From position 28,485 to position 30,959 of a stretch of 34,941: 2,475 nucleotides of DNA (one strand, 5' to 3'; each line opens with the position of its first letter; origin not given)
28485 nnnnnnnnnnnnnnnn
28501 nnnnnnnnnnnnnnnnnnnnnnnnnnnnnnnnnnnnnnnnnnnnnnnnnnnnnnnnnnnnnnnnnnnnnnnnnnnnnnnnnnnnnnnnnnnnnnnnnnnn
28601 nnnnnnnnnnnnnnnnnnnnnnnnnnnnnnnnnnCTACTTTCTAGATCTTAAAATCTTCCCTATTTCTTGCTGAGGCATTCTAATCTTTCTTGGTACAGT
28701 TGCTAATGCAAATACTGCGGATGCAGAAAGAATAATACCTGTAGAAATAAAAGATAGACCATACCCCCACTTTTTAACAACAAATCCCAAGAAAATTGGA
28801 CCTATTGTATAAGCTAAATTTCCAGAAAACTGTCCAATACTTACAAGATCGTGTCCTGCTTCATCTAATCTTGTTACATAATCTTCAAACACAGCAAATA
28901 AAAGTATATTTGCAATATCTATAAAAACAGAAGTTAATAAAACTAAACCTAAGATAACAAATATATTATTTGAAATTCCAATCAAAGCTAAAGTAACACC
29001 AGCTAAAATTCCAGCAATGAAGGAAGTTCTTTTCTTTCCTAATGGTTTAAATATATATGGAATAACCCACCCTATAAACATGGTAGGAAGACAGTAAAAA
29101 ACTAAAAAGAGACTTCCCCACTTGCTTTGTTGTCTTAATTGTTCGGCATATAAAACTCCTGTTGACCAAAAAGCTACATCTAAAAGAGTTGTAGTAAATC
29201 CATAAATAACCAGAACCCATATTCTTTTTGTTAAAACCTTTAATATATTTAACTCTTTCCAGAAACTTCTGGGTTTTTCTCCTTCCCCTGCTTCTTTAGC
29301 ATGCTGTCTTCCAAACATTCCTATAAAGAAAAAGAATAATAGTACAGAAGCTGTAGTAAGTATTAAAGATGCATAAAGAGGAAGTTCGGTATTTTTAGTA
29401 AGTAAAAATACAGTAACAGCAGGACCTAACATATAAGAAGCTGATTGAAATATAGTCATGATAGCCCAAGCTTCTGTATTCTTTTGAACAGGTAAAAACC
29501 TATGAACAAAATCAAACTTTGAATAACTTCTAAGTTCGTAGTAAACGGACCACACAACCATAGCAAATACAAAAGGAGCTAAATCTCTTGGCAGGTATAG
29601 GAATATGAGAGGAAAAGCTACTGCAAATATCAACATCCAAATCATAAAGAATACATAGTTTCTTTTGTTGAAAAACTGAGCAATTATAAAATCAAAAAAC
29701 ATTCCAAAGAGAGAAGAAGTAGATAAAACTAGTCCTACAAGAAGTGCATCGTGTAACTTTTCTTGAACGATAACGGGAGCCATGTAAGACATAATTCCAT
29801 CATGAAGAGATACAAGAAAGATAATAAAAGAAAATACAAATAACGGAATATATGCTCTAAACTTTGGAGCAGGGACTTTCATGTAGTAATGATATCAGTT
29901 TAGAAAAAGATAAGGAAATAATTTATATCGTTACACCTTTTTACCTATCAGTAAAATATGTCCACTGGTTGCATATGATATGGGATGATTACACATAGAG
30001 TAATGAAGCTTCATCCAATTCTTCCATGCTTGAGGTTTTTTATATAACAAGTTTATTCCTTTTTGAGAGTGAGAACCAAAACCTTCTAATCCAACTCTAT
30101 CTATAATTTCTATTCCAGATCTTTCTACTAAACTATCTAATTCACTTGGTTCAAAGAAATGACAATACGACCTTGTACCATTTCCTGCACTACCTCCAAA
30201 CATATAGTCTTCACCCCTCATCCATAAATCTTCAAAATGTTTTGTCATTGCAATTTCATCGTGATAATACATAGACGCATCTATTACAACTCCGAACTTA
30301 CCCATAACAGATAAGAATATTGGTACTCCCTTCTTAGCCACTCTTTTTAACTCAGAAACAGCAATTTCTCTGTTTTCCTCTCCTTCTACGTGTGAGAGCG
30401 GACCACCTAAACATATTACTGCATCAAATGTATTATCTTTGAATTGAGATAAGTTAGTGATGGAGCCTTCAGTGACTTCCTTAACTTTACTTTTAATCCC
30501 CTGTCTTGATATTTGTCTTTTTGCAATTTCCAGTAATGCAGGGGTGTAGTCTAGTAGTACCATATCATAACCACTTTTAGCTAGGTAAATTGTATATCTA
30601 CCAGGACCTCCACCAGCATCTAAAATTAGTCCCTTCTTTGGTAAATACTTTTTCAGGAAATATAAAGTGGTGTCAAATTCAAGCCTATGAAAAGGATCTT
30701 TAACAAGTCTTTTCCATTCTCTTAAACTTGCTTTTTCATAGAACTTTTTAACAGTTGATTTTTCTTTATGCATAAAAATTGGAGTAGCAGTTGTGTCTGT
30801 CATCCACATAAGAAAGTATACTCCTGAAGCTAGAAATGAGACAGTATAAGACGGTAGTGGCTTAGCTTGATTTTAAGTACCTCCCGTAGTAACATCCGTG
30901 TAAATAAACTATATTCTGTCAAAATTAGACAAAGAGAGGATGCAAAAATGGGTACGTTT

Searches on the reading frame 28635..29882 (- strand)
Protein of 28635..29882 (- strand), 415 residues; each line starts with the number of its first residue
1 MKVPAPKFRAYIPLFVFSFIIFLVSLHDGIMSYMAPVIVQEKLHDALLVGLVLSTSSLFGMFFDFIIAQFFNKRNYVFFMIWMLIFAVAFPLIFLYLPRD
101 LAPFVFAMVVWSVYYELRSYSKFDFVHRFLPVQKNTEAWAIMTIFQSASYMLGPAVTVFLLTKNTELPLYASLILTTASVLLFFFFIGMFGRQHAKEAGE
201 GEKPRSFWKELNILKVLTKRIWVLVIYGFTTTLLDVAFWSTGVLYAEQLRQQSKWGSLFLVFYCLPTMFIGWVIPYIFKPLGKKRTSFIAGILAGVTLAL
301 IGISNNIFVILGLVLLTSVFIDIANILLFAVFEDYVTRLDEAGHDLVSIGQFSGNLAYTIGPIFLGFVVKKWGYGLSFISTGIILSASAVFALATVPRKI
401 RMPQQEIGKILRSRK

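Call 14: search_protein_families(library=pfam, proteins=[window:28635-29882:-])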
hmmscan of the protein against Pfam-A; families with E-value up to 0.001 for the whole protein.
window:28635-29882:- (415 aa): 1 family
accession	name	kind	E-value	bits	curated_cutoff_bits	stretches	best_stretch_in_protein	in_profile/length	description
PF07690.21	MFS_1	-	8.1e-18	64.9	33.4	2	18-336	2-323/347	Major Facilitator Superfamily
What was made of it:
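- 28635..29882 (-): MFS transporter gene, convergent with the mini-ORF unit; the right border of the gap. Pfam MFS_1, E 8e-18 (call 14).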

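Call 15: find_related_loci(query=window:28635-29882:-, collection=genome_contigs, flank=6000)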
Query window:28635-29882:- (415 aa) in genome_contigs; peptide patterns used: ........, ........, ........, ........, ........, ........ (x = any residue, [..] = any of these).
82 stretches matched a pattern; 1 encode a relative of the query (tblastn E <= 1e-3); 1 distinct loci.
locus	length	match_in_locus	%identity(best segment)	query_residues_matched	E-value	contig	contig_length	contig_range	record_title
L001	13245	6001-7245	93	1-415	0e+0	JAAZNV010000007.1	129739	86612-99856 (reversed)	MAG: candidate division WWE3 bacterium isolate AS27yjCOA_202 79146_AS27, whole genome shotgun sequence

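Call 21: find_homologous_proteins(query=window:28635-29882:-, max_evalue=1e-20)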
Query window:28635-29882:- (415 aa): 50 proteins with E <= 1e-20 among 8000 candidates.
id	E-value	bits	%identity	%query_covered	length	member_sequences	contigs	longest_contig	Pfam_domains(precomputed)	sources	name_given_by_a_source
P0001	3.6e-252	855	92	100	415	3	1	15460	PF07690.22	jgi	-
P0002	3.6e-241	818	88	100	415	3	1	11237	PF07690.22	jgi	jgi:MFS family permease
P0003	6.9e-210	715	78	98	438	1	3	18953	PF07690.22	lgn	-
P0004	1.5e-209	714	75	100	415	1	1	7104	PF07690.22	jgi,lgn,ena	-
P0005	3.1e-204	697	75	100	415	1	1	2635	PF07690.22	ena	-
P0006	4.2e-173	594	63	99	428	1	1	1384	PF07690.22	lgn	-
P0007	3.6e-171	588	63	99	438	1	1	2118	PF07690.22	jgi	jgi:MFS family permease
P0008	1.1e-168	580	61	99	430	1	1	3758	PF07690.22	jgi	jgi:MFS family permease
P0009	6.6e-168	577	61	99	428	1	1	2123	PF07690.22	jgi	jgi:MFS family permease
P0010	6.7e-168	577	61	98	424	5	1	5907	PF07690.22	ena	-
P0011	7.1e-165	567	61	97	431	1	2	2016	PF07690.22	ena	-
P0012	2.9e-161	555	62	94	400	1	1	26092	PF07690.22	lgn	-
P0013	7.1e-160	551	64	92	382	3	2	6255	PF07690.22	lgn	-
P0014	1.3e-149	517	58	92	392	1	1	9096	PF07690.22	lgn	-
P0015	9.7e-146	504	59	91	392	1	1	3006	PF07690.22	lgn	-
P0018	1.3e-134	468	53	99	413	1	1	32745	PF07690.22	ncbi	ncbi:MFS transporter [Patescibacteria group bacterium]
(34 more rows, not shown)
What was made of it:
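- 28635..29882 (-): Fifty homologues were found, and these were used to fetch relatives (call 21).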

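Call 22: find_encoding_contigs(protein=P0001, flank=4000, max_places=3)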
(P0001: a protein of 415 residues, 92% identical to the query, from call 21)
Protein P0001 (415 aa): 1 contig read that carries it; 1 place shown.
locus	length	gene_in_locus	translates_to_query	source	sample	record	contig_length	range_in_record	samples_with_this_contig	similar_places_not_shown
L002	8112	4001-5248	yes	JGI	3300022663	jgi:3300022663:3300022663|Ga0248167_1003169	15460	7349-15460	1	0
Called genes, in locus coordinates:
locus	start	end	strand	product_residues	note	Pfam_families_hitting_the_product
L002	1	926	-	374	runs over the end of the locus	-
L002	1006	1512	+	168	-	-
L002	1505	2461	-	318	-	PF01266:DAO (faint), PF03486:HI0933_like (faint), PF07992:Pyr_redox_2, PF12831:FAD_oxidored (faint), PF13738:Pyr_redox_3, PF00070:Pyr_redox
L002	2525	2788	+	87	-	-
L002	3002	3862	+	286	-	-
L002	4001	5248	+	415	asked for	PF07690:MFS_1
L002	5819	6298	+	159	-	PF01844:HNH (weak), PF13392:HNH_3 (weak)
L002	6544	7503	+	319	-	PF16289:PIN_12, PF18476:PIN_8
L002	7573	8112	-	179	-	?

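Call 23: find_encoding_contigs(protein=P0002, flank=4000, max_places=3)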
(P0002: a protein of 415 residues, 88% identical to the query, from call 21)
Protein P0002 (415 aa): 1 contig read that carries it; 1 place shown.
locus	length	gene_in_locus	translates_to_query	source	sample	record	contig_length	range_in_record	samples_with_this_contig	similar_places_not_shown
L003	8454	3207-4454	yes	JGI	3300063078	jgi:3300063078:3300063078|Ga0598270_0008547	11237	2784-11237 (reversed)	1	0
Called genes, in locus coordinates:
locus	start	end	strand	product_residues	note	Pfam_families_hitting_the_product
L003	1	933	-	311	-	?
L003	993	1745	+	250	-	-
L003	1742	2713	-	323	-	PF01134:GIDA (faint), PF01266:DAO (faint), PF03486:HI0933_like (faint), PF07992:Pyr_redox_2, PF12831:FAD_oxidored (weak), PF13738:Pyr_redox_3, PF00070:Pyr_redox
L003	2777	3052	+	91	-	-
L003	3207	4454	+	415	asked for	PF07690:MFS_1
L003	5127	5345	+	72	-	PF18893:DUF5652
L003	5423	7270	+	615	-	PF00009:GTP_EFTU, PF01926:MMR_HSR1 (weak), PF03144:GTP_EFTU_D2, PF22042:EF-G_D2, PF00679:EFG_C, PF21018:BipA_C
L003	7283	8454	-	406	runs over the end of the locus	PF04851:ResIII, PF00270:DEAD, PF00271:Helicase_C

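Call 24: find_encoding_contigs(protein=P0003, flank=4000, max_places=3)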
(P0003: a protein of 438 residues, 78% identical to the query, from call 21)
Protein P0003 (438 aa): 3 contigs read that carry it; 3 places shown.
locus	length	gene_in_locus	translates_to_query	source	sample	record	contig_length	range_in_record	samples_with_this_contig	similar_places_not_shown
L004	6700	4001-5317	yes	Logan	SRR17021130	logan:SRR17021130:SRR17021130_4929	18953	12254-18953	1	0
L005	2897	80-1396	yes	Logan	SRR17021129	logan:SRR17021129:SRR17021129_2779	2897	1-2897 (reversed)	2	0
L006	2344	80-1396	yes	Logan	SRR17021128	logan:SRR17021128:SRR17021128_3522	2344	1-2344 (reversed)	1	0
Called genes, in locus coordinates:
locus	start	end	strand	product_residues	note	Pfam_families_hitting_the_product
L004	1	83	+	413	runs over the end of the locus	PF00675:Peptidase_M16, PF05193:Peptidase_M16_C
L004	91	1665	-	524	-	-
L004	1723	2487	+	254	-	-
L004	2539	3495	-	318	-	PF00890:FAD_binding_2 (faint), PF01266:DAO (faint), PF03486:HI0933_like (faint), PF07992:Pyr_redox_2, PF13738:Pyr_redox_3, PF00070:Pyr_redox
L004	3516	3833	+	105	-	-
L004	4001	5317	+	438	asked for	PF07690:MFS_1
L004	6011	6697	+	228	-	-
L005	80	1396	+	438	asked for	PF07690:MFS_1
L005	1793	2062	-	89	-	-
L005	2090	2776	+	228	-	-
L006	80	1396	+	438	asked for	PF07690:MFS_1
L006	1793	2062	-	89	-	-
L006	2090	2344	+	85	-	?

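Call 25: find_encoding_contigs(protein=P0004, flank=4000, max_places=3)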
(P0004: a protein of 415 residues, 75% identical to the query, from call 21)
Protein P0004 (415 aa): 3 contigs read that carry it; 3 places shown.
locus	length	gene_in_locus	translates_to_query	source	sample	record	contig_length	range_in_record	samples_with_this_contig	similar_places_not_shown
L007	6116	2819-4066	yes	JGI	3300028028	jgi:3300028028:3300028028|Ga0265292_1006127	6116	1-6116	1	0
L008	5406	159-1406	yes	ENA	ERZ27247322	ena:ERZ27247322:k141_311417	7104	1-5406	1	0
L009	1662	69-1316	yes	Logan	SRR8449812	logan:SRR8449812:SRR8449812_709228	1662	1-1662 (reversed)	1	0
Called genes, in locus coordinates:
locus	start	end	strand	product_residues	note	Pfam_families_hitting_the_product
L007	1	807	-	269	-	?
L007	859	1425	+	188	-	-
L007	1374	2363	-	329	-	PF01134:GIDA (faint), PF03486:HI0933_like (faint), PF07992:Pyr_redox_2, PF12831:FAD_oxidored (faint), PF13738:Pyr_redox_3, PF00070:Pyr_redox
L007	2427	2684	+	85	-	-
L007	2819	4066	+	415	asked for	PF07690:MFS_1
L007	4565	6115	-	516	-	?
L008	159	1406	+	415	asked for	PF07690:MFS_1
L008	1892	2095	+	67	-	PF18893:DUF5652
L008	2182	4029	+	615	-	PF00009:GTP_EFTU, PF01926:MMR_HSR1 (weak), PF03144:GTP_EFTU_D2, PF22042:EF-G_D2, PF00679:EFG_C, PF21018:BipA_C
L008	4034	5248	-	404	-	PF00270:DEAD, PF04851:ResIII, PF00271:Helicase_C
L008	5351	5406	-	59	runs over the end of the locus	-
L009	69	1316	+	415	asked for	PF07690:MFS_1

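Call 26: find_encoding_contigs(protein=P0012, flank=4000, max_places=2)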
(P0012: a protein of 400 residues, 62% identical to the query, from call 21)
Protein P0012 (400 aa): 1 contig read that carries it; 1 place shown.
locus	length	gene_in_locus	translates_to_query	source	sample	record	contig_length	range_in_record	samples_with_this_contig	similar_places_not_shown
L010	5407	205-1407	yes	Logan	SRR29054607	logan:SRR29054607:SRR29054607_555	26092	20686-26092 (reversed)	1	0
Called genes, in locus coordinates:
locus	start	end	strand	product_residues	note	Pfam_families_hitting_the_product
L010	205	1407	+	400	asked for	PF07690:MFS_1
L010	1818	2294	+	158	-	PF01844:HNH, PF13392:HNH_3 (weak)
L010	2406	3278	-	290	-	-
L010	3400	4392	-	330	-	PF01370:Epimerase, PF16363:GDP_Man_Dehyd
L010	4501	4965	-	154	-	PF04073:tRNA_edit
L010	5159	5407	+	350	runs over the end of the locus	PF23211:LRR_LRWD1 (weak), PF23598:LRR_14, PF13855:LRR_8, PF12799:LRR_4, PF13855:LRR_8 (weak), PF23598:LRR_14, PF12799:LRR_4 (weak), PF13855:LRR_8 (weak), +2 more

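Call 27: find_encoding_contigs(protein=P0010, flank=4000, max_places=2)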
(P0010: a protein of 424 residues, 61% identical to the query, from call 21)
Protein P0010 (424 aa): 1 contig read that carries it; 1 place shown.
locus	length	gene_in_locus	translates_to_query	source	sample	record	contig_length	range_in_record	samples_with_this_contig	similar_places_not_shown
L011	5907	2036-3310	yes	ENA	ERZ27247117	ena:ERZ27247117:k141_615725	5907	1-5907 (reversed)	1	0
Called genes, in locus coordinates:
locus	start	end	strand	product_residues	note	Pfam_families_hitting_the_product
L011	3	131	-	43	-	?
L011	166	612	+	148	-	-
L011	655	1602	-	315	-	PF00890:FAD_binding_2 (faint), PF07992:Pyr_redox_2, PF13738:Pyr_redox_3, PF00070:Pyr_redox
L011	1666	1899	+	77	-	-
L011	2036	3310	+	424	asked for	PF07690:MFS_1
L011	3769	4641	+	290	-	PF03572:Peptidase_S41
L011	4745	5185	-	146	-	PF04073:tRNA_edit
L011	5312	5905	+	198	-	?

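Call 28: find_encoding_contigs(protein=P0014, flank=4000, max_places=2)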
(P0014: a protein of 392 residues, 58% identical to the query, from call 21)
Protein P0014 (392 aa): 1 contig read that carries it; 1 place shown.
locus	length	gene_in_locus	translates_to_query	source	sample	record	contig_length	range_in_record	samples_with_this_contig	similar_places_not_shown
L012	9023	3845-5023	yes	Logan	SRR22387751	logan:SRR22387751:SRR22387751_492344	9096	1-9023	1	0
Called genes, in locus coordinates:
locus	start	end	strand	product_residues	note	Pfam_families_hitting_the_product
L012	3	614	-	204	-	?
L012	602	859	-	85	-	PF13384:HTH_23 (weak)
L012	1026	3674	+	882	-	PF00690:Cation_ATPase_N, PF00122:E1-E2_ATPase, PF13246:Cation_ATPase, PF00702:Hydrolase, PF08282:Hydrolase_3 (faint), PF00689:Cation_ATPase_C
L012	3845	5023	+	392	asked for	PF07690:MFS_1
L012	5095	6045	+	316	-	PF01699:Na_Ca_ex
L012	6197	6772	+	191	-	PF08378:NERD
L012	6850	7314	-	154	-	PF00583:Acetyltransf_1, PF13673:Acetyltransf_10, PF13508:Acetyltransf_7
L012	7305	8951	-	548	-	PF26298:MurL_epimerase_C (weak)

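Call 29: find_encoding_contigs(protein=P0018, flank=4000, max_places=2)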
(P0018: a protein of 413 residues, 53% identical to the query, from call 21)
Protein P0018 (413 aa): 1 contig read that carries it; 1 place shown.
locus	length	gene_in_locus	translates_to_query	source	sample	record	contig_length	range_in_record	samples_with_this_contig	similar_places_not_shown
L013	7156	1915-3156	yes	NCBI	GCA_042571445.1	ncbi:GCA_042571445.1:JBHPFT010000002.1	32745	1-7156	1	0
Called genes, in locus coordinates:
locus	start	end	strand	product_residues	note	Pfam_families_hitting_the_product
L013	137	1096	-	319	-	PF00890:FAD_binding_2 (faint), PF01134:GIDA (faint), PF01266:DAO (faint), PF01946:Thi4 (faint), PF03486:HI0933_like (faint), PF07992:Pyr_redox_2, PF13738:Pyr_redox_3, PF00070:Pyr_redox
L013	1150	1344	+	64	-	-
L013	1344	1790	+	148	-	-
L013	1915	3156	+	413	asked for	PF07690:MFS_1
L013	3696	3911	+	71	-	-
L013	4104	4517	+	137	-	-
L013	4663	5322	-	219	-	-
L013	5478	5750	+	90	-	PF12961:DUF3850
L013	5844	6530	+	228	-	-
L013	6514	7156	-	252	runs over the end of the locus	-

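Call 36: find_related_loci(query=A2, collection=metagenome_contigs, flank=2500)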
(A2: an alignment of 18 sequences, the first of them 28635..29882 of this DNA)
Query A2 (415 aa) in metagenome_contigs; peptide patterns used: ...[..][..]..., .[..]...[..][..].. (x = any residue, [..] = any of these).
89 stretches matched a pattern; 32 encode a relative of the query (tblastn E <= 1e-3); 32 distinct loci.
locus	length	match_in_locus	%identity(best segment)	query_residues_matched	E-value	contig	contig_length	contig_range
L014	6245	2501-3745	93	1-415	0e+0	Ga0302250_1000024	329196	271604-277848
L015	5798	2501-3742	75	1-414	0e+0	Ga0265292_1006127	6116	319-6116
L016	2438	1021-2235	61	7-411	0e+0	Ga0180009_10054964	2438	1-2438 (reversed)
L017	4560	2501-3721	65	9-415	2e-174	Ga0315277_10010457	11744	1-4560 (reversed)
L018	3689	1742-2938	54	13-410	4e-151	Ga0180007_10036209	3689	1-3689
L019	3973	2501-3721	49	5-413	3e-124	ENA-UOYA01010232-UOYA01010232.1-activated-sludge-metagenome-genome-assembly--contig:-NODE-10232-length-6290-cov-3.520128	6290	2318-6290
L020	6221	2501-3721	49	5-413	2e-123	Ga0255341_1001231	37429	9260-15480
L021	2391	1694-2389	79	1-232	1e-128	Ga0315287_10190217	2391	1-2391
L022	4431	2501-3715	49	7-412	2e-121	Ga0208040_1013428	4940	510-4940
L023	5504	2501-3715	49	7-412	7e-121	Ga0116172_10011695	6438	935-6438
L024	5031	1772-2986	49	7-412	4e-121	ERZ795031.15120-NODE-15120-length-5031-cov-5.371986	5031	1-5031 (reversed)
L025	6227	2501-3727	49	3-412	2e-120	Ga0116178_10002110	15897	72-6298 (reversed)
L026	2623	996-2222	48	3-412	3e-125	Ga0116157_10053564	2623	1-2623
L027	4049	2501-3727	49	3-412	7e-120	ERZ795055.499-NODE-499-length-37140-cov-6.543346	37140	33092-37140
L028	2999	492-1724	47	1-411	6e-124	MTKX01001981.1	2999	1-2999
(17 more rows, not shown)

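Call 45: find_encoding_contigs(protein=P0013, flank=3000, max_places=3)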
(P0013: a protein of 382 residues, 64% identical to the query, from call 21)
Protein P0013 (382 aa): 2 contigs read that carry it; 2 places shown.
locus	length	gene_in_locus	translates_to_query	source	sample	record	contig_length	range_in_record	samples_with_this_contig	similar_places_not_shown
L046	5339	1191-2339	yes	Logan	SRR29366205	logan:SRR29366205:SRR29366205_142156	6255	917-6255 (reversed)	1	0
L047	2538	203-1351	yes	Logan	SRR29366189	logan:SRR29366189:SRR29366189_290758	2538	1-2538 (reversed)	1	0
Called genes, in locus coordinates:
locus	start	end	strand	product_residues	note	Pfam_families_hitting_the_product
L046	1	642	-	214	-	?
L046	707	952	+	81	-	-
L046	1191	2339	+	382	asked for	PF07690:MFS_1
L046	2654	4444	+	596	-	-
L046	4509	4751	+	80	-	PF09851:SHOCT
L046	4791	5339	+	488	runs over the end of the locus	?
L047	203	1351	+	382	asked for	PF07690:MFS_1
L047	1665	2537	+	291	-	?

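Call 46: find_encoding_contigs(protein=P0008, flank=3000, max_places=3)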
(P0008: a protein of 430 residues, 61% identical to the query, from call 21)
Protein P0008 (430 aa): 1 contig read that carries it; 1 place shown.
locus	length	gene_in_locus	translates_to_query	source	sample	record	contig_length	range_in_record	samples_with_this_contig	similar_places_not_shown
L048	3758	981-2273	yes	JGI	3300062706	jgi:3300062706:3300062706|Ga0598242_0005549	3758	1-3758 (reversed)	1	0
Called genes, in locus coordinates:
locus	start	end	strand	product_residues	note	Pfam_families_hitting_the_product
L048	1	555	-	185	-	?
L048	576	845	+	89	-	-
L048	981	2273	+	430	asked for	PF07690:MFS_1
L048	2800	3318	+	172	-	PF09900:DUF2127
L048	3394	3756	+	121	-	?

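Call 47: find_encoding_contigs(protein=P0007, flank=3000, max_places=3)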
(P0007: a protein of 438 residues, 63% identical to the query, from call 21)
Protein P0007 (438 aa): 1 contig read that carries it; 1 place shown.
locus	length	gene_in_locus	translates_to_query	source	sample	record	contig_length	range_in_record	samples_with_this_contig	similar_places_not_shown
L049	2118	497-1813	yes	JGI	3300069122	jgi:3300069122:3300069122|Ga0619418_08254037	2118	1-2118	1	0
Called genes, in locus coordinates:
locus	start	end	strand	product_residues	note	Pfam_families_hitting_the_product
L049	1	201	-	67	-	?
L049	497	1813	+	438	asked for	PF07690:MFS_1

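Call 54: find_encoding_contigs(protein=P0009, flank=3000, max_places=3)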
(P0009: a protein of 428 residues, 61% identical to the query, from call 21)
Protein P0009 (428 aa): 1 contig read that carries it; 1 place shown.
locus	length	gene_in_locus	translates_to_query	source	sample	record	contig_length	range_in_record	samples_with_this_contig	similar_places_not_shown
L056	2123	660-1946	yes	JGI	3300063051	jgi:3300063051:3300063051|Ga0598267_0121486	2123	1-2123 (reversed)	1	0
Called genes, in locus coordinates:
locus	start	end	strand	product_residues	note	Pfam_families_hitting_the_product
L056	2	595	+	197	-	?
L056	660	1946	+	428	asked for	PF07690:MFS_1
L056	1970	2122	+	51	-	?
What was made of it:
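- On Leader-peptide attenuator: The arrangement is the same in all seven lineages (calls 22-29, 45-47, 54).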

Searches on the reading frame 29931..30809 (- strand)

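Call 14: search_protein_families(library=pfam, proteins=[window:29931-30809:-])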
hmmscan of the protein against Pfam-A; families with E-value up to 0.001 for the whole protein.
window:29931-30809:- (292 aa): 6 families
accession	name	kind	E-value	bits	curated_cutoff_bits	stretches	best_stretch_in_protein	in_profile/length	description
PF13649.12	Methyltransf_25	-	3.1e-16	60.3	27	1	62-161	1-96/97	Methyltransferase domain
PF08241.18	Methyltransf_11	-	1.2e-15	58.4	21.2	1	63-161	1-90/95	Methyltransferase domain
PF13847.12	Methyltransf_31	-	8.1e-10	39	27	1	62-164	7-107/145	Methyltransferase domain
PF08242.18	Methyltransf_12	-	2.2e-09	38.4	30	1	63-161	1-95/98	Methyltransferase domain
PF13489.12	Methyltransf_23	-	2.7e-07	30.9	27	1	46-236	11-162/164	Methyltransferase domain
PF01209.24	Ubie_methyltran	-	0.00015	21.7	20.1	1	61-161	50-146/233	ubiE/COQ5 methyltransferase family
